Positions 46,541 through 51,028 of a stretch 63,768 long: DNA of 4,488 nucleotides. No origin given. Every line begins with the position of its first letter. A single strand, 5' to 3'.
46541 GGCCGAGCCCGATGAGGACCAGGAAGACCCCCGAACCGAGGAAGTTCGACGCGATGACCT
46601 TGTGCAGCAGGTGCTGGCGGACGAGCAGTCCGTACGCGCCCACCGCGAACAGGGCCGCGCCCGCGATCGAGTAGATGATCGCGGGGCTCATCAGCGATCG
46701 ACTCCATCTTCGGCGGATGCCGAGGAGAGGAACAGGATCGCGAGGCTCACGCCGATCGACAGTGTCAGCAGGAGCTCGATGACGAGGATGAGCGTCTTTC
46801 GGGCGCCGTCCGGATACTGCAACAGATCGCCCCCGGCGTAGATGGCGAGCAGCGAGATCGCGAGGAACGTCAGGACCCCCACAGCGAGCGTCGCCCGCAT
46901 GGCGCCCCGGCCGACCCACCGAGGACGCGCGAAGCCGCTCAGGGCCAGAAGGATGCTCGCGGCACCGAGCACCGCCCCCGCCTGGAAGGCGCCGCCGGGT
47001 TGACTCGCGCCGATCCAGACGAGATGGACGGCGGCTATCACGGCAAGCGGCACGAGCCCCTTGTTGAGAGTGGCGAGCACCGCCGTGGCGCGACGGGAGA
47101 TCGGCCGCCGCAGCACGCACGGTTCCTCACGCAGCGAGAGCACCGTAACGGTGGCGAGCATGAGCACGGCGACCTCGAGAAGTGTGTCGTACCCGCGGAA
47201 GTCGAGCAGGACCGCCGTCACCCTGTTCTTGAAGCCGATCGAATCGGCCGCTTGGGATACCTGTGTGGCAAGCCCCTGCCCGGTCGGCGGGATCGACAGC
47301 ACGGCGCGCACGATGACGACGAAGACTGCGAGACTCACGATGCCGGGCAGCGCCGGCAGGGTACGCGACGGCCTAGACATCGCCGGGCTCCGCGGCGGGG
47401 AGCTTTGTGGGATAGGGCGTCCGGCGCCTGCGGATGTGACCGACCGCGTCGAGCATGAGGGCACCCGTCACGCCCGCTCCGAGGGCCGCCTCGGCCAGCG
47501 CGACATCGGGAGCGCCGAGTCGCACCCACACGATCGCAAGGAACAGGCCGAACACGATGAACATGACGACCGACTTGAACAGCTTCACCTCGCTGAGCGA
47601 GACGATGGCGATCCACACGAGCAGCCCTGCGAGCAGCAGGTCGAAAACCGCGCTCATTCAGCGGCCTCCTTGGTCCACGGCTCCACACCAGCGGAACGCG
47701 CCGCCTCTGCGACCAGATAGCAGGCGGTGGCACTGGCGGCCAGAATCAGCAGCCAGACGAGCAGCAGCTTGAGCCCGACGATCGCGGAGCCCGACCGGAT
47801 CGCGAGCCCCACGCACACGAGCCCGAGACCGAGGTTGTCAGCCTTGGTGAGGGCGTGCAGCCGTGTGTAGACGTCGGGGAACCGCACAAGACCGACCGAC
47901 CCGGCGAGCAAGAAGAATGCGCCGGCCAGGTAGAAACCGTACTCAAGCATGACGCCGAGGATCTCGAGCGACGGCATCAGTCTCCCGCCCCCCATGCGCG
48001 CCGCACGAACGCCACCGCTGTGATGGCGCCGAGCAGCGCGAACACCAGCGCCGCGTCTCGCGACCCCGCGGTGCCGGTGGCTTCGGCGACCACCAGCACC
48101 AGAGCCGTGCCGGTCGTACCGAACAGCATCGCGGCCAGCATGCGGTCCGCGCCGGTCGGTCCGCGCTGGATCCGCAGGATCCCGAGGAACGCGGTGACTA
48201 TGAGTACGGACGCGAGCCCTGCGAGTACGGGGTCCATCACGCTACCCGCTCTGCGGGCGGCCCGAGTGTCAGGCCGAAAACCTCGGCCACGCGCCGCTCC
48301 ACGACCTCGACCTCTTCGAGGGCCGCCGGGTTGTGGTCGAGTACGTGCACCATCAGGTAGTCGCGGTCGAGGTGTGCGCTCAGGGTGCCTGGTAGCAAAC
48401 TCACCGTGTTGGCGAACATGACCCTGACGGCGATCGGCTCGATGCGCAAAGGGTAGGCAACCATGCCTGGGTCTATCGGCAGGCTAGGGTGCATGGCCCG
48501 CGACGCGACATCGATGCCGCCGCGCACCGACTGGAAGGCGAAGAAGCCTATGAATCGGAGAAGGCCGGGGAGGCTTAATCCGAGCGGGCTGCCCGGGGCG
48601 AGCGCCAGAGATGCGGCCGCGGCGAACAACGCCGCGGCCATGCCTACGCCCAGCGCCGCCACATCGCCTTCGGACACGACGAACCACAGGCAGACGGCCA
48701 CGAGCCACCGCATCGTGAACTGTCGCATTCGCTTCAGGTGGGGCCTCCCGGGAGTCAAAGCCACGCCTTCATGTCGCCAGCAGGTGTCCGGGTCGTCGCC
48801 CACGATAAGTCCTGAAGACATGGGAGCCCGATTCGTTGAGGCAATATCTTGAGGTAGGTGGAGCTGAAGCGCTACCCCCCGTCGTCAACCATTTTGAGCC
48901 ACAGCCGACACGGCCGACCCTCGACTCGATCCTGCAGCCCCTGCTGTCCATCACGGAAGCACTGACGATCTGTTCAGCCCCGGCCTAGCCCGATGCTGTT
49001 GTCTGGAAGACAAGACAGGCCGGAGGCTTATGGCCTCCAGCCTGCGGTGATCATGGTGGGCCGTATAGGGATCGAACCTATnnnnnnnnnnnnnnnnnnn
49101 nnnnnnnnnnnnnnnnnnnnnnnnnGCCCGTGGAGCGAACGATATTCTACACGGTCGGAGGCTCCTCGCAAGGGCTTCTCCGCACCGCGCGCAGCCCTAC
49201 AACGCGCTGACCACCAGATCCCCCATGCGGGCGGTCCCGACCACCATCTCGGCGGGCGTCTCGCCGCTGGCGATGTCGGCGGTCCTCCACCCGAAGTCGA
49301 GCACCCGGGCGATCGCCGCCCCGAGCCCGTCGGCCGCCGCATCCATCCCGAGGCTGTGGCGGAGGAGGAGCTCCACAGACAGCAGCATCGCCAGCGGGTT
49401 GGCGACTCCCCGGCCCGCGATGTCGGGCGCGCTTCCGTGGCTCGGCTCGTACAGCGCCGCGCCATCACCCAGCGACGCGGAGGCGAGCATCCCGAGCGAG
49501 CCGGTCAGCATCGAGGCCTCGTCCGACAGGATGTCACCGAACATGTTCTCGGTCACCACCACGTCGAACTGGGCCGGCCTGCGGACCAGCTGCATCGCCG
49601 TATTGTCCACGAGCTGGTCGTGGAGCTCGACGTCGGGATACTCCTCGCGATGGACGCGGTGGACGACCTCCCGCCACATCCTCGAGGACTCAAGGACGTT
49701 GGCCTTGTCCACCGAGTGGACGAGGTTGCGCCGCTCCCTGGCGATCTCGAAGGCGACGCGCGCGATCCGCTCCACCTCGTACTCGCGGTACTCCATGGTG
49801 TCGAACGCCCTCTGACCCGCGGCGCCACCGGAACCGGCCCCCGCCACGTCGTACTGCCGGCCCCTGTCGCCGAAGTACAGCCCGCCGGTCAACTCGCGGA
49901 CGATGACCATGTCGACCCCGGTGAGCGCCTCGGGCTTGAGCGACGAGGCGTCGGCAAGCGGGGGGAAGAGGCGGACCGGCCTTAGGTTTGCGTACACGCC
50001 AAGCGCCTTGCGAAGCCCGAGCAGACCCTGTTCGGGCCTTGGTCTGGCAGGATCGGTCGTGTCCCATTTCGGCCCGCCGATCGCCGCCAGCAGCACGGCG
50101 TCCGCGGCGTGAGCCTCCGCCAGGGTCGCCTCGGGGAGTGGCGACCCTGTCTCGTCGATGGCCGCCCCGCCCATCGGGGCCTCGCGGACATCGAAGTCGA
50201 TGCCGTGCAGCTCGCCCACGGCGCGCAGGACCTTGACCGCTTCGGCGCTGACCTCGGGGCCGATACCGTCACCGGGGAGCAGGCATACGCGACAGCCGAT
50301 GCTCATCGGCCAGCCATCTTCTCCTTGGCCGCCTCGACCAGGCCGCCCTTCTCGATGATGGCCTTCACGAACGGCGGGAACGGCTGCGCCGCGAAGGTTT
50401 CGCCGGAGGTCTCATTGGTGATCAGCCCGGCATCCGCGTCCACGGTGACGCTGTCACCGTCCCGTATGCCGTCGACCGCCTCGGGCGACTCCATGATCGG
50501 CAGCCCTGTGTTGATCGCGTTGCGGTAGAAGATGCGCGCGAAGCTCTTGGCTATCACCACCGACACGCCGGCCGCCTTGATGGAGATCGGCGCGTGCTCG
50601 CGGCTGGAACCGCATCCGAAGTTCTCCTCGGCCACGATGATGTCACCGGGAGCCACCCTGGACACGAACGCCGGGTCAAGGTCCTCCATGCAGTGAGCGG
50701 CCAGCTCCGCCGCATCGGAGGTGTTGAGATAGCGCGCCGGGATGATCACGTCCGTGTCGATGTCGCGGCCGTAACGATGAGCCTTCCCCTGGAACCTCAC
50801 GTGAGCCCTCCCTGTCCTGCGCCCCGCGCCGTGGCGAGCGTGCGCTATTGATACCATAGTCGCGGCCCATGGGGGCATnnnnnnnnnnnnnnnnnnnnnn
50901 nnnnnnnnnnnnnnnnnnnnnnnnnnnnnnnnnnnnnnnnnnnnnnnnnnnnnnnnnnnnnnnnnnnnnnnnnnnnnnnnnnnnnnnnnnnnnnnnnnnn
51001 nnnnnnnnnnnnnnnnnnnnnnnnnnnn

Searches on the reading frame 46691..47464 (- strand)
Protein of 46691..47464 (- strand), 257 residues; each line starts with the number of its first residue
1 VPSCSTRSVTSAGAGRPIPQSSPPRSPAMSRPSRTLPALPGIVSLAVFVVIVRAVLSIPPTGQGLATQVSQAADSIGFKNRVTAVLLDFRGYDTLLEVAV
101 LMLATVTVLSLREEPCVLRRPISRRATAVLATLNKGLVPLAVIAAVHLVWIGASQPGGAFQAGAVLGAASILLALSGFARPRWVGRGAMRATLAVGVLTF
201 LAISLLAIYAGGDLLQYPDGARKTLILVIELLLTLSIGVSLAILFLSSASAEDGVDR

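Call 39: search_protein_families(library=pfam, proteins=[window:46691-47464:-], max_evalue=0.00001)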
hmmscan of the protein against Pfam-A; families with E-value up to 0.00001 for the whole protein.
window:46691-47464:- (257 aa): 2 families
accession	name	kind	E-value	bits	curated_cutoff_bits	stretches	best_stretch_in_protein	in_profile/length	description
PF04039.18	MnhB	-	1.9e-13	51.2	22.5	1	130-245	2-123/127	Domain related to MnhB subunit of Na+/H+ antiporter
PF20501.3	MbhE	-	1.3e-06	28.7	27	1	54-111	23-80/98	MBH, subunit E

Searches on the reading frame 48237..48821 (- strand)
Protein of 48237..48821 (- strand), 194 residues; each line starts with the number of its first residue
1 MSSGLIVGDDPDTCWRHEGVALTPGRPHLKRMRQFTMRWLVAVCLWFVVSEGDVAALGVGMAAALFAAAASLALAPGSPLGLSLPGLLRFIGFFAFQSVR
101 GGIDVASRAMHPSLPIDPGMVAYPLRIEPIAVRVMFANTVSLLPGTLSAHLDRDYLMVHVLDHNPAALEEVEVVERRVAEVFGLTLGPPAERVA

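Call 39: search_protein_families(library=pfam, proteins=[window:48237-48821:-], max_evalue=0.00001)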
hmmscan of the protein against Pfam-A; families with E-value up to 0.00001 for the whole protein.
window:48237-48821:- (194 aa): 1 family
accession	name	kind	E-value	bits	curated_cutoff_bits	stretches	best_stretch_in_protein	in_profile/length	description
PF01899.21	MNHE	-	2.3e-26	92.7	27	1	40-181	2-145/145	Na+/H+ ion antiporter subunit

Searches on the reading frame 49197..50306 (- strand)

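Call 39: search_protein_families(library=pfam, proteins=[window:49197-50306:-], max_evalue=0.00001)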
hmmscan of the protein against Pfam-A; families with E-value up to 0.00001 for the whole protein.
window:49197-50306:- (369 aa): 1 family
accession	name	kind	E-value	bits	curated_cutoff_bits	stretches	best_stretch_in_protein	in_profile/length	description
PF00180.25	Iso_dh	-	1.5e-133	445.8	27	1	7-365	2-348/348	Isocitrate/isopropylmalate dehydrogenase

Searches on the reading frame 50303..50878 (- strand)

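Call 40: search_protein_families(library=pfam, proteins=[window:50303-50878:-], max_evalue=0.001)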
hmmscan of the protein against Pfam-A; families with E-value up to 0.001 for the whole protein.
window:50303-50878:- (191 aa): 1 family
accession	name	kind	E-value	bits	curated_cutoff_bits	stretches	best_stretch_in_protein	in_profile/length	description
PF00694.25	Aconitase_C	-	1.8e-20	74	22.8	1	68-126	64-123/131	Aconitase C-terminal domain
